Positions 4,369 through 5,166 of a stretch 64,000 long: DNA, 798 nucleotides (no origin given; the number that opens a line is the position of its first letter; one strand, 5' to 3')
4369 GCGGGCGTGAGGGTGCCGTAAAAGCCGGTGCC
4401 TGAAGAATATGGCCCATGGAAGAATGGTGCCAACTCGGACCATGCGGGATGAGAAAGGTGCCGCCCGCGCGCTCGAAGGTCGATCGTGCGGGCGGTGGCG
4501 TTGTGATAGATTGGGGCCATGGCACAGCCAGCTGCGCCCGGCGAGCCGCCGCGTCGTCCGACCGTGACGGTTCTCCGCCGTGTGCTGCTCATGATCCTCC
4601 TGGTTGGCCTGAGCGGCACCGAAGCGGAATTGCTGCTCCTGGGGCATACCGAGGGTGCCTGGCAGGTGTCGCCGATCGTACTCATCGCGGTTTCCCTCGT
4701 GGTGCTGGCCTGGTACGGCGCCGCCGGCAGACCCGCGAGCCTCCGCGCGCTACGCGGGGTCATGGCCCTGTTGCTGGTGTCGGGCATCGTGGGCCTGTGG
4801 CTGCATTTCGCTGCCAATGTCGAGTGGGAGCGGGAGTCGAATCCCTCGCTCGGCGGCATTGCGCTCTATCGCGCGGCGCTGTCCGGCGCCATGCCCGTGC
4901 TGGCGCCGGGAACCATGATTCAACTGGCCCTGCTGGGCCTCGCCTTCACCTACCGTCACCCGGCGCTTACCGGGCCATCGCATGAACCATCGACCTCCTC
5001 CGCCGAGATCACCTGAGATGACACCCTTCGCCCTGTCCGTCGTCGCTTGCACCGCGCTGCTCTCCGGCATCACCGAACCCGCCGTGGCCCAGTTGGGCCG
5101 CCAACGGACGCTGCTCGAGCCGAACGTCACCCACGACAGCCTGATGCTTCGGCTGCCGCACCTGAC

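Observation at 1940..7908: Triplicated enzyme family with an ATP-grasp-type catalytic signature and a conserved basic amphipathic tail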

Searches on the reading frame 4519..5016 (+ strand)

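Call 6: search_protein_families(library=pfam, proteins=[window:4519-5016:+], max_evalue=1)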
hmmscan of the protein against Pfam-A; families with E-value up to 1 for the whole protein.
window:4519-5016:+ (165 aa): 2 families
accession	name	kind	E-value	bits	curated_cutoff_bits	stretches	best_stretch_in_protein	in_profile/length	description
PF20176.3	DUF6541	-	0.018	13.8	29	1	53-149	291-393/646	Family of unknown function (DUF6541)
PF23489.1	V-ATPase_su_f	-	0.19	12.4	27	1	132-160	20-48/78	V-type proton ATPase subunit f-like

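Call 7: search_protein_families(library=ncbifam, proteins=[window:4519-5016:+], max_evalue=1)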
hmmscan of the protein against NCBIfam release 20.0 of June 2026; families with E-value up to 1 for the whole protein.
window:4519-5016:+ (165 aa): 0 families
